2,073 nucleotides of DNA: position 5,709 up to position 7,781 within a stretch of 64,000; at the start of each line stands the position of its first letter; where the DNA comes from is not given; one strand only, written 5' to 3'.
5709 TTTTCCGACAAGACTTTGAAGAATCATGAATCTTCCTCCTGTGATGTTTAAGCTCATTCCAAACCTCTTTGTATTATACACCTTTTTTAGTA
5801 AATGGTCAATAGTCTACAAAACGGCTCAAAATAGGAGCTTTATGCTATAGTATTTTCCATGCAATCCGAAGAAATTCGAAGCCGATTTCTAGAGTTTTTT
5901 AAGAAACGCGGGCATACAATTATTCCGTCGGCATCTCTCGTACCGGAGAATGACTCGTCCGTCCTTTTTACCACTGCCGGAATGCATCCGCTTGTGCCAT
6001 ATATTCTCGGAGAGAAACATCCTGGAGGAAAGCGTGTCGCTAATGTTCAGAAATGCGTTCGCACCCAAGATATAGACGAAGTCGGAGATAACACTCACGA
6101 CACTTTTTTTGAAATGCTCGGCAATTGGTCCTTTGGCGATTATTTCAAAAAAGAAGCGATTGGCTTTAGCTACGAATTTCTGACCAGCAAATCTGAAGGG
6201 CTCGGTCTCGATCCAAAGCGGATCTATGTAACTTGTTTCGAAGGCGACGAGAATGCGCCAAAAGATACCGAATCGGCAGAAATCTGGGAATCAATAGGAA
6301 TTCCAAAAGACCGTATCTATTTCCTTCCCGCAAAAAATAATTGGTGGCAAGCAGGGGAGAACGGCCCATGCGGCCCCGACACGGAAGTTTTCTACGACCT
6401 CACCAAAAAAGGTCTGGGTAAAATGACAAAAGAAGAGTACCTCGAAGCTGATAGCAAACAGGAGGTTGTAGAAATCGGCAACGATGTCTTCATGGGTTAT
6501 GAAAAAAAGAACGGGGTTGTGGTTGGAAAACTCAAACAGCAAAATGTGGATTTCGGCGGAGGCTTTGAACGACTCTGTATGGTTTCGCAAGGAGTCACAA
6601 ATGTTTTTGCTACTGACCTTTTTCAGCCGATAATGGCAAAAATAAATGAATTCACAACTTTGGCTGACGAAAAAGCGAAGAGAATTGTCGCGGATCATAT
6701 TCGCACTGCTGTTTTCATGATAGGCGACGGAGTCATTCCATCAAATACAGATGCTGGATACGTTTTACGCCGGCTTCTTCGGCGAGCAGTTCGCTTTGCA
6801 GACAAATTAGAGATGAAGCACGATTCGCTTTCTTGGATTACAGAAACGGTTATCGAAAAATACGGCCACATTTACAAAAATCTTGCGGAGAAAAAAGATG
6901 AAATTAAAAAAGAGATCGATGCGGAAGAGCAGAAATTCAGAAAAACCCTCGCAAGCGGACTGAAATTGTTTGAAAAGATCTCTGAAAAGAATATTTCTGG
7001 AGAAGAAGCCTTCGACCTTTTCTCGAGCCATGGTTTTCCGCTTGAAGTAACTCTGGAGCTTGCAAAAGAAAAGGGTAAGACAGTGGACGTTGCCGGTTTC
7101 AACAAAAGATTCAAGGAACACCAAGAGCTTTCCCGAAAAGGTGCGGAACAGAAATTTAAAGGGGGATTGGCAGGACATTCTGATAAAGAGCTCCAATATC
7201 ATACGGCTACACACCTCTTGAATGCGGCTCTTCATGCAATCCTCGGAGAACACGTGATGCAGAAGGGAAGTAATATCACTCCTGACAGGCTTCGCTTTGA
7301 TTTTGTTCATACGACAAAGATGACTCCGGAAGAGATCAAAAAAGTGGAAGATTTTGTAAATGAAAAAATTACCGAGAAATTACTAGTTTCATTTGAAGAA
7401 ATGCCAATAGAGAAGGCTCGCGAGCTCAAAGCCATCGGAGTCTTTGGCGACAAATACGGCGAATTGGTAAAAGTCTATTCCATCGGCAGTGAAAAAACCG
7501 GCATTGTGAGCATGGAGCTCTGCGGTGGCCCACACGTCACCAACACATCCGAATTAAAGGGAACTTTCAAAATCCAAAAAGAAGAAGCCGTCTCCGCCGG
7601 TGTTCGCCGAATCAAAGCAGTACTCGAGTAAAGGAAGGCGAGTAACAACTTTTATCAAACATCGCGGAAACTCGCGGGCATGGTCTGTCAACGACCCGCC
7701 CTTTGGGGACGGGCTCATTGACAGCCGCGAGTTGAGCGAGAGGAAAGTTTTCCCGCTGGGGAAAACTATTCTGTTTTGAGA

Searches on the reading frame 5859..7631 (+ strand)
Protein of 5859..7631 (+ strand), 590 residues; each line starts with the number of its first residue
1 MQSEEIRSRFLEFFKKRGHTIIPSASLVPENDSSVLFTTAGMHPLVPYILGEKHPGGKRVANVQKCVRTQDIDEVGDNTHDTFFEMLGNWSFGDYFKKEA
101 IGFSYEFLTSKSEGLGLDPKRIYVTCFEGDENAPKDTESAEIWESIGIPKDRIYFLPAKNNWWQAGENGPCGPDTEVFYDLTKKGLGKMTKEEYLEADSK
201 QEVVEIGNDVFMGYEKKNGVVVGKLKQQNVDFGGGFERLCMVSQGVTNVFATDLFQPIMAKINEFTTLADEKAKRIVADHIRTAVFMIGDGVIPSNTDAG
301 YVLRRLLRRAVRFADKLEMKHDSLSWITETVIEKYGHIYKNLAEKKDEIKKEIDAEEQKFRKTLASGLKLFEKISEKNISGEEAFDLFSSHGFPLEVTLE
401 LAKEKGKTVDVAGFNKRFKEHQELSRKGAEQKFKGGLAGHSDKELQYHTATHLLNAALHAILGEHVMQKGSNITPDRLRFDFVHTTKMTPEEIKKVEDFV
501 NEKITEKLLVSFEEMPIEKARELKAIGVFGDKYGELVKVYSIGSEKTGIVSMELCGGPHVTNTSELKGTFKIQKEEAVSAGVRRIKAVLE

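Call 28: search_protein_families(library=ncbifam, max_evalue=1e-10, proteins=[window:5859-7631:+])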
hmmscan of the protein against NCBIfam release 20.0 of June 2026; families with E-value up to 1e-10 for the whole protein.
window:5859-7631:+ (590 aa): 4 families
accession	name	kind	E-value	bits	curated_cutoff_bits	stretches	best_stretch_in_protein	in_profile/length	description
NF002436.0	PRK01584.1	equivalog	1.7e-228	760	529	1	1-590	1-593/595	alanine--tRNA ligase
TIGR00344.1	alaS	equivalog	2.2e-186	621.7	457.05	2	5-431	1-432/847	alanine--tRNA ligase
TIGR03683.1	A-tRNA_syn_arch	equivalog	3e-75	254.1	744.7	3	276-418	330-474/902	alanine--tRNA ligase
NF040865.1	a_tRNA_ed_AlaXM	equivalog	6.2e-16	58.8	300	1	444-589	94-233/234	alanyl-tRNA editing protein AlaXM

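Call 77: find_encoding_contigs(protein=window:5859-7628:+, flank=10000, max_places=3)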
Protein window:5859-7628:+ (590 aa): no gene with exactly this product is on record in the collection.
